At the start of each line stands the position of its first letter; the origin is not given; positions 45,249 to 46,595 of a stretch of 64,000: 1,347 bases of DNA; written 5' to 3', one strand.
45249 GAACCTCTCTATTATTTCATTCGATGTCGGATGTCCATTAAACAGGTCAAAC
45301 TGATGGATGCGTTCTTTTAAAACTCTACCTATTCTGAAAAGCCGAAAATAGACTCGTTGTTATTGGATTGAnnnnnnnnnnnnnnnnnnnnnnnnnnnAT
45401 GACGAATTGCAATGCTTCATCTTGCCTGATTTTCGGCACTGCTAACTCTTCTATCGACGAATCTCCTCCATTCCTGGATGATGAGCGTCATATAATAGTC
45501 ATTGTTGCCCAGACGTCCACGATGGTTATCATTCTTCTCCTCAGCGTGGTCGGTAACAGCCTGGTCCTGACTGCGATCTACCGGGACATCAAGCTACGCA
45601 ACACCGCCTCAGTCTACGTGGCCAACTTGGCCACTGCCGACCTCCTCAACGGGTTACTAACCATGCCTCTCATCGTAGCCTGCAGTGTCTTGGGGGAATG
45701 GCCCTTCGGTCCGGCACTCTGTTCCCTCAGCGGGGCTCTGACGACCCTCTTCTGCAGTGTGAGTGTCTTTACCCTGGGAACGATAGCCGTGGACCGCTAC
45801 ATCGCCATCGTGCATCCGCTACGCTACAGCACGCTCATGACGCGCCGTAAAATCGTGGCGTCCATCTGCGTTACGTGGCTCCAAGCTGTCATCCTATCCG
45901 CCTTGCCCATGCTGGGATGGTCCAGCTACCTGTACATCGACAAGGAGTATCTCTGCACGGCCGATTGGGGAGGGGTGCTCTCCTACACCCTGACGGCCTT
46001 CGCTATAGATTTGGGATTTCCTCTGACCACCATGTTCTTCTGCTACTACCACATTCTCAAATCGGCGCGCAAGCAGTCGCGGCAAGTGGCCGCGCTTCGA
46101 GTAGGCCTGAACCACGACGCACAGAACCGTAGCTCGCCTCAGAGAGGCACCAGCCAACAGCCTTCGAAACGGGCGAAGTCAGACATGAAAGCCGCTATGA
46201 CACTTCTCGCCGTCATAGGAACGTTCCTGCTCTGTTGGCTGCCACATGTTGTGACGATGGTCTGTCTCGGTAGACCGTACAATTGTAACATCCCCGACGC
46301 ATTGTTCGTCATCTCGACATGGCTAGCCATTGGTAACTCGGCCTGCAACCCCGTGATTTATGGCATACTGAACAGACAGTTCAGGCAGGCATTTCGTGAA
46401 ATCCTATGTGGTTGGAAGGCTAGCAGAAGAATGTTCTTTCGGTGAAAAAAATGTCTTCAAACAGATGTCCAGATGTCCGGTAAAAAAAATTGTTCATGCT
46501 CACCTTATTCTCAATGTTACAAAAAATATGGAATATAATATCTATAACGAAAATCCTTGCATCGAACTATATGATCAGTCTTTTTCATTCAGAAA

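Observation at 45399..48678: Tandem pair of intronless orphan class-A GPCRs sharing a distinctive NPVIYG(I/L)xNRxFR…ILC C-terminal motif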

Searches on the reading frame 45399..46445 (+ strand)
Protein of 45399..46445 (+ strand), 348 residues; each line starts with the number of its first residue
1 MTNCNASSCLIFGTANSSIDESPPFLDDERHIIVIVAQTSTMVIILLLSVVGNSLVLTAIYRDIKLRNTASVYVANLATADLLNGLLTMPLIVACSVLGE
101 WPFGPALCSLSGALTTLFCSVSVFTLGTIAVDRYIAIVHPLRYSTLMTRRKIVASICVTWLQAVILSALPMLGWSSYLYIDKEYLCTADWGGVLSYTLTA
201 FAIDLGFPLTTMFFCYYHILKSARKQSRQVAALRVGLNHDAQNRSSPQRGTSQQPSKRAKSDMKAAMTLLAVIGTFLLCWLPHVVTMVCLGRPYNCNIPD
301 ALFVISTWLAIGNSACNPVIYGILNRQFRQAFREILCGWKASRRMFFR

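Call 3: search_protein_families(library=pfam, proteins=[window:45399-46442:+], max_evalue=0.01)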
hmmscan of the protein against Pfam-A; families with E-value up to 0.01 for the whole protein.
window:45399-46442:+ (348 aa): 6 families
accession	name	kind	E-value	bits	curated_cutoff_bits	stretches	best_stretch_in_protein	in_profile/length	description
PF00001.26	7tm_1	-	4.5e-60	203.7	30.5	1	52-321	1-260/260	7 transmembrane receptor (rhodopsin family)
PF10320.15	7TM_GPCR_Srsx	-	2.1e-12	47.4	24.1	1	47-335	2-256/257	Serpentine type 7TM GPCR chemoreceptor Srsx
PF13853.12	7tm_4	-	1.5e-09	38.5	27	1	44-170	3-130/280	Olfactory receptor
PF10323.15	7TM_GPCR_Srv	-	6.8e-07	29.4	21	1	123-278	90-224/283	Serpentine type 7TM GPCR chemoreceptor Srv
PF10328.15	7TM_GPCR_Srx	-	0.00036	20.6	23.8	1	50-172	8-131/263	Serpentine type 7TM GPCR chemoreceptor Srx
PF25732.1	BILF1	-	0.0076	16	50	1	82-177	55-150/293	Gammaherpesvirus G-protein coupled receptor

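Call 5: search_solved_structures(query=window:45399-46442:+, max_evalue=1e-10)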
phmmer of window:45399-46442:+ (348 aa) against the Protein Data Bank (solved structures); distinct sequences matched with E-value up to 1e-10: 774 (the best 60 are shown).
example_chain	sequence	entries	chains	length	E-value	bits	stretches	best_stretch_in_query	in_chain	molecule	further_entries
8kh4_A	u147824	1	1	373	1.1e-41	146.4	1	34-333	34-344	G-protein coupled receptor 161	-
9kvg_R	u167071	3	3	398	1.1e-41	146.4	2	44-248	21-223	5-hydroxytryptamine receptor 1A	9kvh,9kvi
8jsp_R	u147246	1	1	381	1.3e-41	146.2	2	44-248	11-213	5-hydroxytryptamine receptor 1A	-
8pjk_R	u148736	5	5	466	2e-41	145.5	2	43-248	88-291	5-hydroxytryptamine receptor 1A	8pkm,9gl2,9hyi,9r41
8smv_R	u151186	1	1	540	2.6e-41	145.1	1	34-339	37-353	G-protein coupled receptor 161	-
7e2x_R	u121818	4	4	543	4e-41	144.5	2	44-248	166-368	Soluble cytochrome b562,5-hydroxytryptamine receptor 1A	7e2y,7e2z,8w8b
8jt6_R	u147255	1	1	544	4.1e-41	144.5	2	44-248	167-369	Soluble cytochrome b562,5-hydroxytryptamine receptor 1A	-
9vj5_R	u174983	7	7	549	4.5e-41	144.4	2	43-248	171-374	Soluble cytochrome b562,5-hydroxytryptamine receptor 1A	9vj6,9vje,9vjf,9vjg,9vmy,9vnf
8fy8_R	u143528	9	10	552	4.6e-41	144.3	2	43-248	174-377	Soluble cytochrome b562,5-hydroxytryptamine receptor 1A,5-hydroxytryptamine receptor 1A | Soluble cytochrome b562,5-hydroxytryptamine receptor 1A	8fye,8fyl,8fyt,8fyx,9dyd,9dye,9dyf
9m55_R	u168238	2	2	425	8.5e-41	143.4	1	27-338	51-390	octopamine b2 receptor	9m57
9ixj_R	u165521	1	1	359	3.2e-40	141.5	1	39-343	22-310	Histamine H2 receptor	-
8pok_A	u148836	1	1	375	4e-40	141.2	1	39-343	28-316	Histamine H2 receptor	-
9l84_R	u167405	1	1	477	4.2e-40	141.2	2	41-232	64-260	Beta-1 adrenergic receptor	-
8yut_R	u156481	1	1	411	4.7e-40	141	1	39-343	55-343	Histamine H2 receptor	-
7bu6_A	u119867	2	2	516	1.6e-39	139.2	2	41-233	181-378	Endolysin,Endolysin,Endolysin,Beta-1 adrenergic receptor chimera | Endolysin,Endolysin,Beta-1 adrenergic receptor chimera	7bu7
8yn3_R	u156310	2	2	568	5.6e-39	137.5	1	39-338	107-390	Histamine H2 receptor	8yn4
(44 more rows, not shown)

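Call 6: find_homologous_proteins(query=window:45399-46442:+, max_evalue=0.00001)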
Query window:45399-46442:+ (348 aa): 55 proteins with E <= 0.00001 among 3626 candidates.
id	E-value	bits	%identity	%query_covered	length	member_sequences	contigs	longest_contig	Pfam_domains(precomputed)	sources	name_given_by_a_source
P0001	2.3e-154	532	70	100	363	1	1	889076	PF10320.16,PF10323.16,PF00001.27,PF13853.13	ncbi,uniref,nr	ncbi:octopamine receptor beta-2R-like [Acanthaster planci]|uniref:Octopamine receptor beta-2R-like n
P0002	3.0e-75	272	44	92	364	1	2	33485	PF10320.16,PF00001.27,PF13853.13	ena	-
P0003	2.1e-74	269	41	94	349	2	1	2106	PF10320.16,PF00001.27,PF13853.13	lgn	-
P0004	5.0e-69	251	43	91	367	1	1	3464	PF10320.16,PF00001.27,PF13853.13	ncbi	-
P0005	1.5e-40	157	32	95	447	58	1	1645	PF10320.16,PF10323.16,PF00001.27,PF13853.13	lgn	-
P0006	9.7e-36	142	28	89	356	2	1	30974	PF10320.16,PF00001.27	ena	-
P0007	4.2e-35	140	29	62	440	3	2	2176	PF10320.16,PF00001.27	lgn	-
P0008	4.3e-35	140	27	89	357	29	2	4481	PF10320.16,PF00001.27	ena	-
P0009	6.5e-35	139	27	93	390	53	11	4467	PF10320.16,PF00001.27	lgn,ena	-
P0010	4.6e-33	133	28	93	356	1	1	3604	PF10320.16,PF00001.27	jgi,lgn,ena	-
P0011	1.1e-28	119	30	78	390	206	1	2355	PF10320.16,PF00001.27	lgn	-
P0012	1.3e-28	118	31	78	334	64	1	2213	PF10320.16,PF10323.16,PF00001.27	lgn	-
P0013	4.4e-27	113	33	85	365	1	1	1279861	PF10320.16,PF00001.27,PF13853.13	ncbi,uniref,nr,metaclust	ncbi:D(2)-like dopamine receptor [Cephus cinctus]|uniref:D(2)-like dopamine receptor n=1 Tax=Cephus 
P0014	1.8e-24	105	33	82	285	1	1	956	PF10328.16,PF10320.16,PF00001.27,PF13853.13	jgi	jgi:hypothetical protein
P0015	3.9e-24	104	28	84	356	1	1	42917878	PF10324.16,PF25732.2,PF00001.27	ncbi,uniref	ncbi:galanin receptor type 1b [Leuresthes tenuis]|uniref:galanin receptor type 1b n=1 Tax=Leuresthes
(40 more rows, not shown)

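Call 10: find_encoding_contigs(protein=P0001, flank=10000, max_places=3)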
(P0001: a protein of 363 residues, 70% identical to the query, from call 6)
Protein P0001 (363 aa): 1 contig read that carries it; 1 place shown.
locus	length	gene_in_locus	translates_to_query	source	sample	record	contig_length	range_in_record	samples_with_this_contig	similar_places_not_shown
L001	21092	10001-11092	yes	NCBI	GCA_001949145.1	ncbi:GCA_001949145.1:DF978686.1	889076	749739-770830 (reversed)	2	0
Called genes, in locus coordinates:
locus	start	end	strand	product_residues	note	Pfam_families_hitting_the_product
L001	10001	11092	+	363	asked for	PF10320:7TM_GPCR_Srsx, PF13853:7tm_4 (weak), PF00001:7tm_1, PF10323:7TM_GPCR_Srv (weak)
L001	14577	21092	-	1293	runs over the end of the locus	PF02494:HYR, PF00057:Ldl_recept_a (weak), PF01392:Fz, PF00431:CUB (faint), PF00057:Ldl_recept_a, PF00089:Trypsin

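Call 18: search_solved_structures(query=window:45399-46442:+, max_evalue=1e-38, show_alignments=5)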
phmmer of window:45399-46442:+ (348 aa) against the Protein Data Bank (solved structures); distinct sequences matched with E-value up to 1e-38: 20.
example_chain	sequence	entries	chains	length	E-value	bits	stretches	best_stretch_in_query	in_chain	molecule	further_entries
8kh4_A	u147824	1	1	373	1.1e-41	146.4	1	34-333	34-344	G-protein coupled receptor 161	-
9kvg_R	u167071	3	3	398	1.1e-41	146.4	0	44-248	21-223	5-hydroxytryptamine receptor 1A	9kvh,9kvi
8jsp_R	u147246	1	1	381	1.3e-41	146.2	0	44-248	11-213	5-hydroxytryptamine receptor 1A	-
8pjk_R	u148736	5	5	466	2e-41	145.5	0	43-248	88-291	5-hydroxytryptamine receptor 1A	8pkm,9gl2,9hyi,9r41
8smv_R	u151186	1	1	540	2.6e-41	145.1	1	34-339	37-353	G-protein coupled receptor 161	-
7e2x_R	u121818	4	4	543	4e-41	144.5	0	44-248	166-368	Soluble cytochrome b562,5-hydroxytryptamine receptor 1A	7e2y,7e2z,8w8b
8jt6_R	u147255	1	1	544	4.1e-41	144.5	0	44-248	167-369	Soluble cytochrome b562,5-hydroxytryptamine receptor 1A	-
9vj5_R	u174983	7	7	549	4.5e-41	144.4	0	43-248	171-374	Soluble cytochrome b562,5-hydroxytryptamine receptor 1A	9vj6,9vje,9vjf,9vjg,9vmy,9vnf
8fy8_R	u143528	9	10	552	4.6e-41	144.3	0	43-248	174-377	Soluble cytochrome b562,5-hydroxytryptamine receptor 1A,5-hydroxytryptamine receptor 1A | Soluble cytochrome b562,5-hydroxytryptamine receptor 1A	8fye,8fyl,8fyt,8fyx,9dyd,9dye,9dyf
9m55_R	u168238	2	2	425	8.5e-41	143.4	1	27-338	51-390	octopamine b2 receptor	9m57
9ixj_R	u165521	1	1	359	3.2e-40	141.5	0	39-343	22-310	Histamine H2 receptor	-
8pok_A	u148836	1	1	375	4e-40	141.2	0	39-343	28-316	Histamine H2 receptor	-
9l84_R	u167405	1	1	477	4.2e-40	141.2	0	41-232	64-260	Beta-1 adrenergic receptor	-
8yut_R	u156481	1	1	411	4.7e-40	141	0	39-343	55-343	Histamine H2 receptor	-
7bu6_A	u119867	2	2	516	1.6e-39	139.2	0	41-233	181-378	Endolysin,Endolysin,Endolysin,Beta-1 adrenergic receptor chimera | Endolysin,Endolysin,Beta-1 adrenergic receptor chimera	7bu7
8yn3_R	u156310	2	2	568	5.6e-39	137.5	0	39-338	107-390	Histamine H2 receptor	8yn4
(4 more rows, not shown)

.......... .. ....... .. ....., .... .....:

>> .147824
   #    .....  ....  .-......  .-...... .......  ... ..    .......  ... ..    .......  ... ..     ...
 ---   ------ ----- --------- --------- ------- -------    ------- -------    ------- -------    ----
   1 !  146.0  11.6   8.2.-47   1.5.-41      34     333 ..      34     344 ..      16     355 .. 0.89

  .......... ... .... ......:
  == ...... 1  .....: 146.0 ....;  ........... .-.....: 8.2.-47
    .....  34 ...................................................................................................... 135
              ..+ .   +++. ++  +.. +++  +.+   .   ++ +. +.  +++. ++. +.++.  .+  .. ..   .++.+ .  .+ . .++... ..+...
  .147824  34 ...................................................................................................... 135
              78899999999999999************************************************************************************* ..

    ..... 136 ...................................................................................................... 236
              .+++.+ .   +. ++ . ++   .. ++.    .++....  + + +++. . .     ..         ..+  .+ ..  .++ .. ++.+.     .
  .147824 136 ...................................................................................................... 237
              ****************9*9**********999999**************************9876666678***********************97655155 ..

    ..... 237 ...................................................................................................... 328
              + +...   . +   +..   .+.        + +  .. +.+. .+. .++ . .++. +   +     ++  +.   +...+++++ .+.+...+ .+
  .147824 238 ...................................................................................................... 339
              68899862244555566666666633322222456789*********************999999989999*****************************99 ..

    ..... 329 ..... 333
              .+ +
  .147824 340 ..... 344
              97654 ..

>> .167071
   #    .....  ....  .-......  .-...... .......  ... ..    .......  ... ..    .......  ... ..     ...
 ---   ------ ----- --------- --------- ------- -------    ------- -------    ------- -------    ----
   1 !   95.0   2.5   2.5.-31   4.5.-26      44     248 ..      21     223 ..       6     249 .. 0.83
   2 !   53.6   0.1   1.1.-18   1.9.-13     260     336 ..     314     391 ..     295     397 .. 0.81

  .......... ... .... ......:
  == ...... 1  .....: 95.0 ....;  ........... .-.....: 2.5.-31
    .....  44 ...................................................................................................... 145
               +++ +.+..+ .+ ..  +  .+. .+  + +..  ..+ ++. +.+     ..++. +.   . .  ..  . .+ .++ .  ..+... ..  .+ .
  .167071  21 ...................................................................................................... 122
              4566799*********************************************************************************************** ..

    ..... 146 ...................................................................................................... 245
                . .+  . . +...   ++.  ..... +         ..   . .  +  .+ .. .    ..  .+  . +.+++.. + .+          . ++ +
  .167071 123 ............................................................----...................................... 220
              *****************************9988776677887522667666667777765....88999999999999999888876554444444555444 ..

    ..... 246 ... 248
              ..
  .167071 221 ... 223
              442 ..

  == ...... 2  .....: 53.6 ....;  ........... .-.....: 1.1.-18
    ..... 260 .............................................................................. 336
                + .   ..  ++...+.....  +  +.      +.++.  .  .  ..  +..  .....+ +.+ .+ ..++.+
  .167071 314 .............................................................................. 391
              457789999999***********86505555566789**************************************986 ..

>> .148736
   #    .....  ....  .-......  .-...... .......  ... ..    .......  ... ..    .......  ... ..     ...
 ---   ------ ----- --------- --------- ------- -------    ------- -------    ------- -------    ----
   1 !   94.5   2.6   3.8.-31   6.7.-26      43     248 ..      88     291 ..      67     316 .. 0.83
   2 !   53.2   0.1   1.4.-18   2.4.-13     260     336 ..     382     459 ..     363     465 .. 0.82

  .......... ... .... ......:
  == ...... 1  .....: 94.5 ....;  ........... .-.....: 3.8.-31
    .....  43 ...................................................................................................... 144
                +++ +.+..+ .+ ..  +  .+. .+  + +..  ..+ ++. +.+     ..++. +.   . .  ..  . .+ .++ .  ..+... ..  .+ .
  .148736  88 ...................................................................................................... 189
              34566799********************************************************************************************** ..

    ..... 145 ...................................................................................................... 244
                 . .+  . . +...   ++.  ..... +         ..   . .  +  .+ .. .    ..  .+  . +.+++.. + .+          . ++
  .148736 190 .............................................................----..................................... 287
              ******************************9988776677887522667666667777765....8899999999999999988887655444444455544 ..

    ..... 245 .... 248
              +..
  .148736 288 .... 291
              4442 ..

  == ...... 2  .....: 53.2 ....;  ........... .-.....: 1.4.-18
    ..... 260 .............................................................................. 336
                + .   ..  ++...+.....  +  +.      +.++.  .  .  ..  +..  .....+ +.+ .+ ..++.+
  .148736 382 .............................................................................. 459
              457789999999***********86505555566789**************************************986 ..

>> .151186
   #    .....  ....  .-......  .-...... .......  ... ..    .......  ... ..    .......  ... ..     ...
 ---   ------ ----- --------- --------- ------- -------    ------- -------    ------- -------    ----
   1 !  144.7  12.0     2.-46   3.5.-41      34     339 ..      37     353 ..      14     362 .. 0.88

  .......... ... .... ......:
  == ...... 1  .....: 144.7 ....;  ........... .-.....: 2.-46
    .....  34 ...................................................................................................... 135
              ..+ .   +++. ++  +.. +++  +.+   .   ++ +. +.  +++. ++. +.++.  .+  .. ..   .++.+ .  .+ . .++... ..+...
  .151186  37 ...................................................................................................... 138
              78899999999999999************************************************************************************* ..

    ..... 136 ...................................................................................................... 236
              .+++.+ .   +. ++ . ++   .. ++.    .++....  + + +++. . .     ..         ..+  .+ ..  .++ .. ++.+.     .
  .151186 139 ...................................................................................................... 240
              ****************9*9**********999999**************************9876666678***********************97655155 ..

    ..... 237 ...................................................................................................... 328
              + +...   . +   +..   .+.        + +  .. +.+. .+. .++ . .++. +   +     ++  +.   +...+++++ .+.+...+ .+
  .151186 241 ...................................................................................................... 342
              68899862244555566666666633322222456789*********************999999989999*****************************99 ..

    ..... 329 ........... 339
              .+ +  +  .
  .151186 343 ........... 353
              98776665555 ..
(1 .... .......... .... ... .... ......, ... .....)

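Call 25: search_solved_structures(query=A2, max_evalue=1e-30)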
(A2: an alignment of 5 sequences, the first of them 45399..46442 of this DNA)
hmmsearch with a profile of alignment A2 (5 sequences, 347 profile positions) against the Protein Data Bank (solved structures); distinct sequences matched with E-value up to 1e-30: 387 (the best 60 are shown).
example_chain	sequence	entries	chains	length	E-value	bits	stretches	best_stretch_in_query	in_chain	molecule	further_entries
9m55_R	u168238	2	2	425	1.3e-61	212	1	25-338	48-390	octopamine b2 receptor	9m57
8kh4_A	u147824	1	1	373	4.4e-59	203.6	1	36-335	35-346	G-protein coupled receptor 161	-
9l84_R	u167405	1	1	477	5.1e-59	203.4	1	42-341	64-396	Beta-1 adrenergic receptor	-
7bu6_A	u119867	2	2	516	9.9e-59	202.4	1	42-341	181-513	Endolysin,Endolysin,Endolysin,Beta-1 adrenergic receptor chimera | Endolysin,Endolysin,Beta-1 adrenergic receptor chimera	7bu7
7xt8_R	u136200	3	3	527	1.5e-58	201.8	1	33-339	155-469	Soluble cytochrome b562,5-hydroxytryptamine receptor 4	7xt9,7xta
8smv_R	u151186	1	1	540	2e-58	201.5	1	37-335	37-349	G-protein coupled receptor 161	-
8s2t_R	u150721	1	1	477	2.5e-58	201.1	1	42-340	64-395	Beta-1 adrenergic receptor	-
8pjk_R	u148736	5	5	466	2.9e-58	200.9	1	32-265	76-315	5-hydroxytryptamine receptor 1A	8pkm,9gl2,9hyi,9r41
9m4q_A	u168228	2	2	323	7.1e-58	199.6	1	35-336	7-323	Alpha-1A adrenergic receptor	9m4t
9kvg_R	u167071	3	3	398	8.7e-58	199.4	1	34-265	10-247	5-hydroxytryptamine receptor 1A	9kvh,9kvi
9vj5_R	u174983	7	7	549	1.5e-57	198.6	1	33-265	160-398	Soluble cytochrome b562,5-hydroxytryptamine receptor 1A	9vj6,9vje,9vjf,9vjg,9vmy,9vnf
8fy8_R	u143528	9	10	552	1.9e-57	198.3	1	27-265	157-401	Soluble cytochrome b562,5-hydroxytryptamine receptor 1A,5-hydroxytryptamine receptor 1A | Soluble cytochrome b562,5-hydroxytryptamine receptor 1A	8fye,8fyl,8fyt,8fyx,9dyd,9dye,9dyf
7e2x_R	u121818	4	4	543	2.1e-57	198.1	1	32-265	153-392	Soluble cytochrome b562,5-hydroxytryptamine receptor 1A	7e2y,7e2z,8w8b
8jt6_R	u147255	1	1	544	2.1e-57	198.1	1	32-265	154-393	Soluble cytochrome b562,5-hydroxytryptamine receptor 1A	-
8jsp_R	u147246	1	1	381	1.8e-56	195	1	37-265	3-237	5-hydroxytryptamine receptor 1A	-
9ixj_R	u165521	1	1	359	3.6e-56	194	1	34-343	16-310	Histamine H2 receptor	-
8pok_A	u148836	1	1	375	4.2e-56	193.8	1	34-343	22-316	Histamine H2 receptor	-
8yut_R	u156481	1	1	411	6.6e-56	193.2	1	34-343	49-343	Histamine H2 receptor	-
8yn3_R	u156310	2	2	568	3e-55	191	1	32-339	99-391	Histamine H2 receptor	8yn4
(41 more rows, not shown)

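Call 31: find_encoding_contigs(protein=P0002, flank=10000, max_places=2)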
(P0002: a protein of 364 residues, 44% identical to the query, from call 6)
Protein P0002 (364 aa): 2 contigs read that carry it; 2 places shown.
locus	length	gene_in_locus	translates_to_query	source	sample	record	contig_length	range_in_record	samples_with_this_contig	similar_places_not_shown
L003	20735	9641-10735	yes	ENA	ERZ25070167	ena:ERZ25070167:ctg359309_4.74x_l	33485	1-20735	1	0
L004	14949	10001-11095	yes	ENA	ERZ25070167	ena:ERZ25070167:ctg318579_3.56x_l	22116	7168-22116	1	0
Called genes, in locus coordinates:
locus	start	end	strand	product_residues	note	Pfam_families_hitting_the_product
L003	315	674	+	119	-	-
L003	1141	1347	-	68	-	-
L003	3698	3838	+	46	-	-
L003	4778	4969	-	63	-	-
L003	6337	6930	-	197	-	PF07690:MFS_1 (weak)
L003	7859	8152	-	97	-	-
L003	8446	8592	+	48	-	-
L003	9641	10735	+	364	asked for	PF10320:7TM_GPCR_Srsx, PF13853:7tm_4, PF00001:7tm_1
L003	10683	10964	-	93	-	-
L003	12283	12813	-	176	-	-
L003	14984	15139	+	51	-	-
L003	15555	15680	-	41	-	-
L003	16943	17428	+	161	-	PF00078:RVT_1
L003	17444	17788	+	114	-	-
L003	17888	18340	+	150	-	-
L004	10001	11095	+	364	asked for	PF10320:7TM_GPCR_Srsx, PF13853:7tm_4, PF00001:7tm_1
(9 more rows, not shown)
